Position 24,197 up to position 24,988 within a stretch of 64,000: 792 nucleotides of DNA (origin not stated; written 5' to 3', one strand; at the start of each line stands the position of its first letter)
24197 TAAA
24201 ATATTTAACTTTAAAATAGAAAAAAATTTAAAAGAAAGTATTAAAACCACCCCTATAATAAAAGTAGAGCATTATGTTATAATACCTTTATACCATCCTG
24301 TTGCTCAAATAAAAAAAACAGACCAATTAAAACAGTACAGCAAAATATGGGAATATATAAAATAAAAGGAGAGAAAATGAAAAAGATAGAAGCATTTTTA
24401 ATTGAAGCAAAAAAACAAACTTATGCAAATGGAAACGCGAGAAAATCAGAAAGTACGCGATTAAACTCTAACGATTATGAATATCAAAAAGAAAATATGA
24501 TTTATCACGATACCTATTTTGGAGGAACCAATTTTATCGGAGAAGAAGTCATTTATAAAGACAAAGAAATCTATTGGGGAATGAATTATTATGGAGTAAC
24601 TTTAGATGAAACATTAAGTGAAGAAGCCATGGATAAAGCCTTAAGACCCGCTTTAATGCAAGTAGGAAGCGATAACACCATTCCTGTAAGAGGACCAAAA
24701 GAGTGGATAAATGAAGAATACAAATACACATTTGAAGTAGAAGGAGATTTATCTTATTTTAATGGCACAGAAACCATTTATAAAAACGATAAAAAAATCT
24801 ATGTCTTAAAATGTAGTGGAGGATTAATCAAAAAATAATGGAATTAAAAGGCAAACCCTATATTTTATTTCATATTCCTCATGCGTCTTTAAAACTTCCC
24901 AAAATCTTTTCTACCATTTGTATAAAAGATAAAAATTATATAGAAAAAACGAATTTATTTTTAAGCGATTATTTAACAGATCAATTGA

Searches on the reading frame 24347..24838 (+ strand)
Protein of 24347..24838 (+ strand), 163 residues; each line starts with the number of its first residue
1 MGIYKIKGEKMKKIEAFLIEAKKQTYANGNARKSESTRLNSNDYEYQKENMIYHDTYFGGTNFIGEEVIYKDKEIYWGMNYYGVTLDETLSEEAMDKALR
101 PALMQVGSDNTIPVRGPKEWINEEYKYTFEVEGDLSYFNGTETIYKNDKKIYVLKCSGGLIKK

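Call 3: search_protein_families(library=pfam, proteins=[window:24347-24838:+], max_evalue=0.1)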
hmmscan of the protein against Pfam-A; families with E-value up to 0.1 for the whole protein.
window:24347-24838:+ (163 aa): 1 family
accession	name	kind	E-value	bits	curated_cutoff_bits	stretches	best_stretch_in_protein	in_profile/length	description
PF18931.5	DUF5680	-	6.2e-30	104.1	25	1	55-161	1-104/104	Domain of unknown function (DUF5680)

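Call 4: search_protein_families(library=ncbifam, proteins=[window:24347-24838:+], max_evalue=0.1)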
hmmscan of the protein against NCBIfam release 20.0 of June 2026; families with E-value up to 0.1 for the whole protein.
window:24347-24838:+ (163 aa): 0 families

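Call 17: find_related_loci(query=window:24377-24835:+, collection=genome_contigs, flank=8000)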
Query window:24377-24835:+ (153 aa) in genome_contigs; peptide patterns used: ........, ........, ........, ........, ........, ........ (x = any residue, [..] = any of these).
219 stretches matched a pattern; 55 encode a relative of the query (tblastn E <= 1e-3); 55 distinct loci.
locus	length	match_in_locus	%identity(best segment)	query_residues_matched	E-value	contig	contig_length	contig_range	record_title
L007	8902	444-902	99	1-153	8e-101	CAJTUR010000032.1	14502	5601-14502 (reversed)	MAG TPA_asm: uncultured Bacilli bacterium isolate MGBC108787 genome assembly, contig: MGBC108787.32, whole genome shotgu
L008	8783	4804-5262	77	1-152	1e-75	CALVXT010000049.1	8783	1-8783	MAG: uncultured Bacilli bacterium isolate BRZ_EG__bin5 genome assembly, contig: BRZ_EG__NODE_11289_length_8783_cov_4.369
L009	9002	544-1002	76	1-152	1e-73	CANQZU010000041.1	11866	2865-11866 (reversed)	MAG: uncultured Clostridia bacterium isolate Lapin-018__bin20 genome assembly, contig: Lapin-018__NODE_5183_length_11866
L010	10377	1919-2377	75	1-152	2e-73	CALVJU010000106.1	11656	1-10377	MAG: uncultured Bacilli bacterium isolate E11__bin86 genome assembly, contig: E11__k127_4989847, whole genome shotgun se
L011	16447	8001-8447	75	4-152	3e-73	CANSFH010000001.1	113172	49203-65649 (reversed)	MAG TPA_asm: uncultured Mycoplasma sp. isolate SRR15730527_bin.41_metawrap_v1.3_MAG genome assembly, contig: NODE.259_le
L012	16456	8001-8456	72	1-152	4e-73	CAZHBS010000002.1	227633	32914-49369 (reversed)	MAG TPA_asm: uncultured Muribaculaceae bacterium isolate SRP287540_co1_193 genome assembly, contig: NODE_10_length_22763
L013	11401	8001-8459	73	1-152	2e-72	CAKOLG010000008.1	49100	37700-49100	MAG: uncultured Bacilli bacterium isolate REFINED_METABAT215_TOP10_CONTIGS_1500_ASSEMBLY_K77_MERGED__Hadza_MoBio_hadza-E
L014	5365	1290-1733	76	7-153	7e-72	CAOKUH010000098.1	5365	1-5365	MAG TPA_asm: uncultured Tenericutes bacterium isolate SRR15604608_bin.9_metawrap_v1.3_MAG genome assembly, contig: NODE.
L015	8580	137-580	76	7-153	8e-72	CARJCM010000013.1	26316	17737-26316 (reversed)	MAG TPA_asm: uncultured Bacilli bacterium isolate MGBC164908 genome assembly, contig: MGBC164908.13, whole genome shotgu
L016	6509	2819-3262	75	7-153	1e-71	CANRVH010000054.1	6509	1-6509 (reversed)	MAG TPA_asm: uncultured Clostridia bacterium isolate SRR15730529_bin.44_metawrap_v1.3_MAG genome assembly, contig: NODE.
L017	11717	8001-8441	76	4-149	3e-71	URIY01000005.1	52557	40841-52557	uncultured Tenericutes bacterium isolate UMGS1045 genome assembly, contig: NODE_443_length_52557_cov_14.910118, whole ge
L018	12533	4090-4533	74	7-153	3e-71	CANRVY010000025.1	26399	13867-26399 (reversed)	MAG TPA_asm: uncultured Tenericutes bacterium isolate SRR15730544_bin.10_metawrap_v1.3_MAG genome assembly, contig: NODE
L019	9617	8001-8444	75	7-153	4e-71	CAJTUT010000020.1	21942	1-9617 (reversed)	MAG TPA_asm: uncultured Bacilli bacterium isolate MGBC114289 genome assembly, contig: MGBC114289.20, whole genome shotgu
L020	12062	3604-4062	73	1-152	4e-70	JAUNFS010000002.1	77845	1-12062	MAG: bacterium isolate S25M_St_metabat_91 NODE_98_length_77845_cov_29.898779, whole genome shotgun sequence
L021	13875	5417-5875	70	1-152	5e-69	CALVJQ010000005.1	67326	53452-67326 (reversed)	MAG: uncultured Bacilli bacterium isolate BRZ_KK__bin32 genome assembly, contig: BRZ_KK__NODE_672_length_67326_cov_7.787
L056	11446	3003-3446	76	7-153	1e-71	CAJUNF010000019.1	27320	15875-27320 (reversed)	MAG TPA_asm: uncultured Bacilli bacterium isolate MGBC162267 genome assembly, contig: MGBC162267.19, whole genome shotgu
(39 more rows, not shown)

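Call 24: search_protein_families(library=pfam, proteins=[L056:3462-4223:+, L056:4254-4550:+, L056:1147-2049:+, L056:2076-2933:+, L056:4780-5778:+, L056:6269-7288:+, L010:1081-1926:+], max_evalue=0.01)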
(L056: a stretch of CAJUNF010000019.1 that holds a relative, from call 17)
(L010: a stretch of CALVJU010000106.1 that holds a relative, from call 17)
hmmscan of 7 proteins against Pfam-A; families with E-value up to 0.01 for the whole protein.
L056:3462-4223:+ (253 aa): 0 families

L056:4254-4550:+ (98 aa): 1 family
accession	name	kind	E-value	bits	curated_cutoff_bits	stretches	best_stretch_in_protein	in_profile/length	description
PF10343.14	Q_salvage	-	3.7e-26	92.8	25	1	5-98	185-285/285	Queuosine salvage protein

L056:1147-2049:+ (300 aa): 2 families
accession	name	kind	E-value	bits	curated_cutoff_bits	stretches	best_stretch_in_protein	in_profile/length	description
PF04266.20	ASCH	-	1.6e-08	35.6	21.2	1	4-86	1-67/103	ASCH domain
PF04473.18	DUF553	-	0.0002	21.3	20.5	1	144-215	25-99/140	Transglutaminase-like domain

L056:2076-2933:+ (285 aa): 2 families
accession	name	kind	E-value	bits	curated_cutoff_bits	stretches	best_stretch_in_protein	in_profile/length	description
PF19420.4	DDAH_eukar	-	3.3e-27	95.9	23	1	40-282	12-290/291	N,N dimethylarginine dimethylhydrolase, eukaryotic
PF02274.22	ADI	-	1.6e-21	77.3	22.8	2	83-206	124-263/377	Arginine deiminase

L056:4780-5778:+ (332 aa): 0 families

L056:6269-7288:+ (339 aa): 1 family
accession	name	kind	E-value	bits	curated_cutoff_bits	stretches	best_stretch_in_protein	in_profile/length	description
PF13310.11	Virulence_RhuM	-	3.8e-104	347.9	33.7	1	65-319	1-249/252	Virulence protein RhuM family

L010:1081-1926:+ (281 aa): 2 families
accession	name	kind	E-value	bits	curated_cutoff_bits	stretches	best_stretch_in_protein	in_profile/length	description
PF04055.27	Radical_SAM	-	2e-19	70.8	29.5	1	27-190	1-162/166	Radical SAM superfamily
PF07505.17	DUF5131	-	0.00014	21.9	28.9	1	23-89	7-84/243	Protein of unknown function (DUF5131)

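Call 29: search_solved_structures(query=window:24377-24835:+, max_evalue=10, show_alignments=1)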
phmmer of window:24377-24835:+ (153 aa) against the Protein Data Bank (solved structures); distinct sequences matched with E-value up to 10: 1.
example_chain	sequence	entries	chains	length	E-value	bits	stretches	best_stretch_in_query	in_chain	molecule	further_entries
4qg5_A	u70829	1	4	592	0.68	13.5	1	50-148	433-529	Putative phosphoglucomutase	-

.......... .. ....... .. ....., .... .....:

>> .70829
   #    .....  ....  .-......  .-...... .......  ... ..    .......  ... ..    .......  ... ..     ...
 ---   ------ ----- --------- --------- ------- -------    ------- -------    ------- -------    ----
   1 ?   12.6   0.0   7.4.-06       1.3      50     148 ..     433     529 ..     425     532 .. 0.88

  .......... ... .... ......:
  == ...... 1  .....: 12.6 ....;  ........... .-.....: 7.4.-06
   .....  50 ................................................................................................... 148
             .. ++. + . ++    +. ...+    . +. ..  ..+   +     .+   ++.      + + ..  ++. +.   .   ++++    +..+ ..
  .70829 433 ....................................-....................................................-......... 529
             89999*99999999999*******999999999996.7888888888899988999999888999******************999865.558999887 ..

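Call 30: search_protein_families(library=padloc, proteins=[window:24377-24838:+], max_evalue=0.01)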
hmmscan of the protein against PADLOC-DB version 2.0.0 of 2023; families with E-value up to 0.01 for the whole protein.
window:24377-24838:+ (153 aa): 0 families

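Call 31: search_protein_families(library=phrogs, proteins=[window:24377-24838:+], max_evalue=0.01)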
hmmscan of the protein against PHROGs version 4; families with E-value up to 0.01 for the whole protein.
window:24377-24838:+ (153 aa): 0 families

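Call 35: find_homologous_proteins(query=window:24377-24835:+, max_evalue=0.001)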
Query window:24377-24835:+ (153 aa): 972 proteins with E <= 0.001 among 977 candidates; the best 120 are listed.
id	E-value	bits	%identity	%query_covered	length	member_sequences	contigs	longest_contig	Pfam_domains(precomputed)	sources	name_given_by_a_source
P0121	1.8e-91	322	94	100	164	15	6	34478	PF18931.6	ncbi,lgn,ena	-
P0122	1.0e-75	271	81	99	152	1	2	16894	PF18931.6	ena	-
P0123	7.1e-75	268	80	99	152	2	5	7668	PF18931.6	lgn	-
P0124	2.4e-74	267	78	99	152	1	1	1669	PF18931.6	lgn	-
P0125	2.5e-74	267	78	99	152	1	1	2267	PF18931.6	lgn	-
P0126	4.6e-74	266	76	99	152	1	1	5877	PF18931.6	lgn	-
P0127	5.2e-74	266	78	99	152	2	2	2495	PF18931.6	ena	-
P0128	1.3e-73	264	79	99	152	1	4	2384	PF18931.6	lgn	-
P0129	1.4e-73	264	78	99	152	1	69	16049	PF18931.6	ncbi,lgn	-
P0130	1.4e-72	261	78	99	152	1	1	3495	PF18931.6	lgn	-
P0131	1.4e-72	261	78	99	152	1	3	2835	PF18931.6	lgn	-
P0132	1.6e-72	261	78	99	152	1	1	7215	PF18931.6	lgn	-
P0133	1.9e-72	260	78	98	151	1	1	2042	PF18931.6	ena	-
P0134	2.0e-72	260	78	98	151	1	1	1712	PF18931.6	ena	-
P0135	3.2e-72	260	78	98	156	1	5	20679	PF18931.6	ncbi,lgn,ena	-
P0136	3.8e-72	259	76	99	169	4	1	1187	PF18931.6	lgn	-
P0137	7.2e-72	259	77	99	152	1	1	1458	PF18931.6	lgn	-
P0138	7.6e-72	258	78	97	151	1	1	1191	PF18931.6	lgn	-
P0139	7.7e-72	258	77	99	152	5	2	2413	PF18931.6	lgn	-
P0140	8.8e-72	258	76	99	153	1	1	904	PF18931.6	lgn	-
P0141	9.1e-72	258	74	97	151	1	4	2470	PF18931.6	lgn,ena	-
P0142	1.1e-71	258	77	98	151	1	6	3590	PF18931.6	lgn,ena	-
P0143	1.3e-71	258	74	97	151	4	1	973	PF18931.6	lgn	-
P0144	1.4e-71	258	77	99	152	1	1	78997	PF18931.6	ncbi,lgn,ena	-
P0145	1.5e-71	258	75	99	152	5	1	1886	PF18931.6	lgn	-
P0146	1.6e-71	257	75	99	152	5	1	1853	PF18931.6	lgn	-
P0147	1.9e-71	257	79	97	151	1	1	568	PF18931.6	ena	-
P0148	2.3e-71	257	77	98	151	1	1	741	PF18931.6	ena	-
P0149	2.5e-71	257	79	97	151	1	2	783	PF18931.6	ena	-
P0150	3.1e-71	257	73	99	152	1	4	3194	PF18931.6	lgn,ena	-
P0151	3.2e-71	256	77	97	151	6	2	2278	PF18931.6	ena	-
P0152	3.4e-71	256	74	99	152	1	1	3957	PF18931.6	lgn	-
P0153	3.7e-71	256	74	99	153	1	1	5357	PF18931.6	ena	-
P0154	3.8e-71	256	75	99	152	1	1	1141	PF18931.6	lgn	-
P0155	4.3e-71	256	77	98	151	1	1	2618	PF18931.6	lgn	-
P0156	5.7e-71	256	77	98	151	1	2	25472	PF18931.6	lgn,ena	-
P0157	6.1e-71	256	77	98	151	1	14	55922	PF18931.6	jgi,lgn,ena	-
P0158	9.1e-71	255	77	98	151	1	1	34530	PF18931.6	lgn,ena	-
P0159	9.1e-71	255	77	97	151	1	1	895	PF18931.6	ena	-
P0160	1.2e-70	255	75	99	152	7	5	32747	PF18931.6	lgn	-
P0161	1.2e-70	255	74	99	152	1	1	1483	PF18931.6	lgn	-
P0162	1.2e-70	255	76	99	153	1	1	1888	PF18931.6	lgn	-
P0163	1.2e-70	255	79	97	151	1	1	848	PF18931.6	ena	-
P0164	1.4e-70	254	74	99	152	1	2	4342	PF18931.6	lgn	-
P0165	1.6e-70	254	75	99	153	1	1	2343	PF18931.6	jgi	-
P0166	1.6e-70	254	76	99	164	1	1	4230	PF18931.6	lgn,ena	-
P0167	1.6e-70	254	76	99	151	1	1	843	PF18931.6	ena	-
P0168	2.1e-70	254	76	99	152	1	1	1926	PF18931.6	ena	-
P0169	2.1e-70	254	77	97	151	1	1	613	PF18931.6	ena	-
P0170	2.5e-70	254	76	99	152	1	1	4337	PF18931.6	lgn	-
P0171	2.7e-70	253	75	99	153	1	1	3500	PF18931.6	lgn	-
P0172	3.0e-70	253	77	97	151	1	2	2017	PF18931.6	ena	-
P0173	3.1e-70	253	77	97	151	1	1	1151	PF18931.6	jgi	-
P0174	3.2e-70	253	75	97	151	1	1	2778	PF18931.6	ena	-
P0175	3.3e-70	253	73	99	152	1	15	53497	PF18931.6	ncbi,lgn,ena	-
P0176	3.4e-70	253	74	99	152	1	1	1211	PF18931.6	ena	-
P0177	3.6e-70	253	74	99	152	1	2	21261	PF18931.6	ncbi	-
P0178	3.6e-70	253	76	98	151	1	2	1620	PF18931.6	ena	-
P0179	3.7e-70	253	77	97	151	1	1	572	PF18931.6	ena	-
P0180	3.7e-70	253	75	98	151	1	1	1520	PF18931.6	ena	-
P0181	3.8e-70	253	73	99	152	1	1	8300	PF18931.6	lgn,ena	-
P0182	4.3e-70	253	76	97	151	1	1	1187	PF18931.6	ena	-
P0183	4.6e-70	253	76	99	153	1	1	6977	PF18931.6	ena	-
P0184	4.7e-70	253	77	97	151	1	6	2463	PF18931.6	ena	-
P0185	5.2e-70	253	77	99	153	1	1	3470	PF18931.6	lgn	-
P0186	5.3e-70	253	77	99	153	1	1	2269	PF18931.6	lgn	-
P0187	5.7e-70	252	77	97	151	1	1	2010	PF18931.6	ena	-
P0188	6.3e-70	252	76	99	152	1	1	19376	PF18931.6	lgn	-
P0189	7.4e-70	252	77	97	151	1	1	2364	PF18931.6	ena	-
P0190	8.0e-70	252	76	97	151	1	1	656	PF18931.6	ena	-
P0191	8.2e-70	252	75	97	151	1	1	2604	PF18931.6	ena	-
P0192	8.2e-70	252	75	99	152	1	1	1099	PF18931.6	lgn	-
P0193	9.3e-70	252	77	97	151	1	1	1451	PF18931.6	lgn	-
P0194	9.4e-70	252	76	97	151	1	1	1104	PF18931.6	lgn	-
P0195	9.7e-70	252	74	99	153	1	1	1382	PF18931.6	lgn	-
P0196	1.0e-69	252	76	99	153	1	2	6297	PF18931.6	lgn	-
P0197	1.0e-69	252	74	99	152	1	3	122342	PF18931.6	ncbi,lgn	-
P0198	1.1e-69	251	77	97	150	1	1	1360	PF18931.6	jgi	-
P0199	1.2e-69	251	75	97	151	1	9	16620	PF18931.6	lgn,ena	-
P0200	1.2e-69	251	77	97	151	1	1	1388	PF18931.6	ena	-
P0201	1.3e-69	251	73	99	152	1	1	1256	PF18931.6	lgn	-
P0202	1.4e-69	251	77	97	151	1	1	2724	PF18931.6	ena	-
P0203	1.4e-69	251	74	99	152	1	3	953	PF18931.6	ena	-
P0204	1.5e-69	251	76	99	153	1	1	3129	PF18931.6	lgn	-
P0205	1.5e-69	251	76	99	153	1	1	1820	PF18931.6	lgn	-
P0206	1.6e-69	251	76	99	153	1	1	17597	PF18931.6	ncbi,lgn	-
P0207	1.8e-69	251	77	97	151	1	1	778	PF18931.6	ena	-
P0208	2.1e-69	251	76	97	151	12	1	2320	PF18931.6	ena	-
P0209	2.1e-69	251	76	97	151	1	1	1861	PF18931.6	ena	-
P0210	2.2e-69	251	75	99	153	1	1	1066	PF18931.6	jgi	jgi:hypothetical protein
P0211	2.2e-69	251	76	99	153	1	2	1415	PF18931.6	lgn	-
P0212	2.3e-69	250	76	99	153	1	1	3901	PF18931.6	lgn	-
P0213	2.4e-69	250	77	97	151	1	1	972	PF18931.6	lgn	-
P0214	2.4e-69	250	76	97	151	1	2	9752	PF18931.6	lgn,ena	-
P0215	2.4e-69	250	76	97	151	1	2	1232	PF18931.6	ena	-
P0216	2.5e-69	250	76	97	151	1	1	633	PF18931.6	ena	-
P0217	2.5e-69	250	75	97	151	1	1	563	PF18931.6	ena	-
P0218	2.5e-69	250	76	99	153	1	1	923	PF18931.6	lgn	-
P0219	2.5e-69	250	77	97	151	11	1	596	PF18931.6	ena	-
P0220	2.9e-69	250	72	97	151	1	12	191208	PF18931.6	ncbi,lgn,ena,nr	ncbi:MAG: XRE family transcriptional regulator [Clostridia bacterium]|nr:XRE family transcriptional 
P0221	2.9e-69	250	76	97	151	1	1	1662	PF18931.6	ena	-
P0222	3.1e-69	250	75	97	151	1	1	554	PF18931.6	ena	-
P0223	3.2e-69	250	75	97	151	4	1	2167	PF18931.6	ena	-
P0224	3.7e-69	250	74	98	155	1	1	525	PF18931.6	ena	-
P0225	3.7e-69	250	76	99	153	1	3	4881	PF18931.6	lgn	-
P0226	4.4e-69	250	75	97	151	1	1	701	PF18931.6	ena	-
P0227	4.4e-69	250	76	99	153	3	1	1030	PF18931.6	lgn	-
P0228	4.6e-69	249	76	97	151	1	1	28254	PF18931.6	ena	-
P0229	4.8e-69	249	76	97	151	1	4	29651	PF18931.6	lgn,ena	-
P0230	4.8e-69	249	75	97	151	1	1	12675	PF18931.6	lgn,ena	-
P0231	5.1e-69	249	76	97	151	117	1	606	PF18931.6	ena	-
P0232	5.7e-69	249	75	97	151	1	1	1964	PF18931.6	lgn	-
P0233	6.0e-69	249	75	99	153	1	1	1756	PF18931.6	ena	-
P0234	6.6e-69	249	76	97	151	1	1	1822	PF18931.6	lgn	-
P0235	6.7e-69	249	75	97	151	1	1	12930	PF18931.6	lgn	-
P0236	6.7e-69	249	76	97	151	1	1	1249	PF18931.6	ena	-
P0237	6.7e-69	249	75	97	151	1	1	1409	PF18931.6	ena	-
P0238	6.8e-69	249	75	97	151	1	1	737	PF18931.6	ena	-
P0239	7.1e-69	249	76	99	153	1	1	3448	PF18931.6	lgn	-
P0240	7.6e-69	249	76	97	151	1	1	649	PF18931.6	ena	-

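Call 44: predict_structure(alignment_id=A2)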
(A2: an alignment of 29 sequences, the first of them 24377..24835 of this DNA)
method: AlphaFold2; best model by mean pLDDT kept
length: 153 residues; sequences in the alignment: 29
mean_pLDDT: 92.0   pTM: 0.85
mean pLDDT of the five models: 92.0, 86.4, 85.5, 84.1, 82.8
residues with pLDDT >= 90: 111; 70-90: 41; 50-70: 1; < 50: 0
segments of 3 or more residues with pLDDT < 50: none
pLDDT, mean of each block of 10 residues (from residue 1): 91 90 80 93 93 94 95 92 88 93 92 95 96 96 97 75
secondary structure, 60 per line:
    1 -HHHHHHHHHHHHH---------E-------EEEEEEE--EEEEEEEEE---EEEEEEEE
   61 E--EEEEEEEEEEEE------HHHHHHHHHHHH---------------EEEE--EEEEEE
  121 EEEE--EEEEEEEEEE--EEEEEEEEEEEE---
elements in order: H2-14 E32-38 E41-49 E53-61 E64-75 H82-93 E109-112 E115-124 E127-136 E139-150

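Call 76: search_protein_representatives(alignment_id=A2)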
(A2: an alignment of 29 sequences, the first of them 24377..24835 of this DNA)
Query: 29 sequences, 152 profile positions. Proteins with E-value up to 0.001 (for the whole library): 1598; up to 1e-10: 785; up to 1e-30: 33. The best 150 are listed.
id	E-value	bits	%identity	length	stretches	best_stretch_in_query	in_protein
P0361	6.6e-66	237.3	-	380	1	3-152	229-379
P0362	1.2e-59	217.0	-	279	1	5-152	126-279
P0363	2.0e-57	209.8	-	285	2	4-151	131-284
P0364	2.6e-56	206.2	-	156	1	3-152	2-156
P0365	1.9e-53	196.9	-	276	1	3-152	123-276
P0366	3.3e-53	196.1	-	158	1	1-152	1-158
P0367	3.3e-46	173.4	-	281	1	27-151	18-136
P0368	9.7e-46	171.8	-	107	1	2-105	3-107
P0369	3.2e-44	166.9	-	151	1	1-151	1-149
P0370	6.5e-44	165.9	-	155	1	1-151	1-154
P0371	4.0e-41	156.8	-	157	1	2-151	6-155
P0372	5.5e-41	156.4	-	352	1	4-150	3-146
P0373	2.1e-40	154.5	-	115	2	98-152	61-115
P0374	2.6e-40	154.2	-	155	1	5-152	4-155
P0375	6.4e-40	153.0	-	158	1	3-152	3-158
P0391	1.5e-31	125.7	-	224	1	2-150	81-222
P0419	1.6e-27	112.7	-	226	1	3-152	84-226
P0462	1.0e-24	103.6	-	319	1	3-151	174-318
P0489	2.5e-23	99.1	-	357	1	3-151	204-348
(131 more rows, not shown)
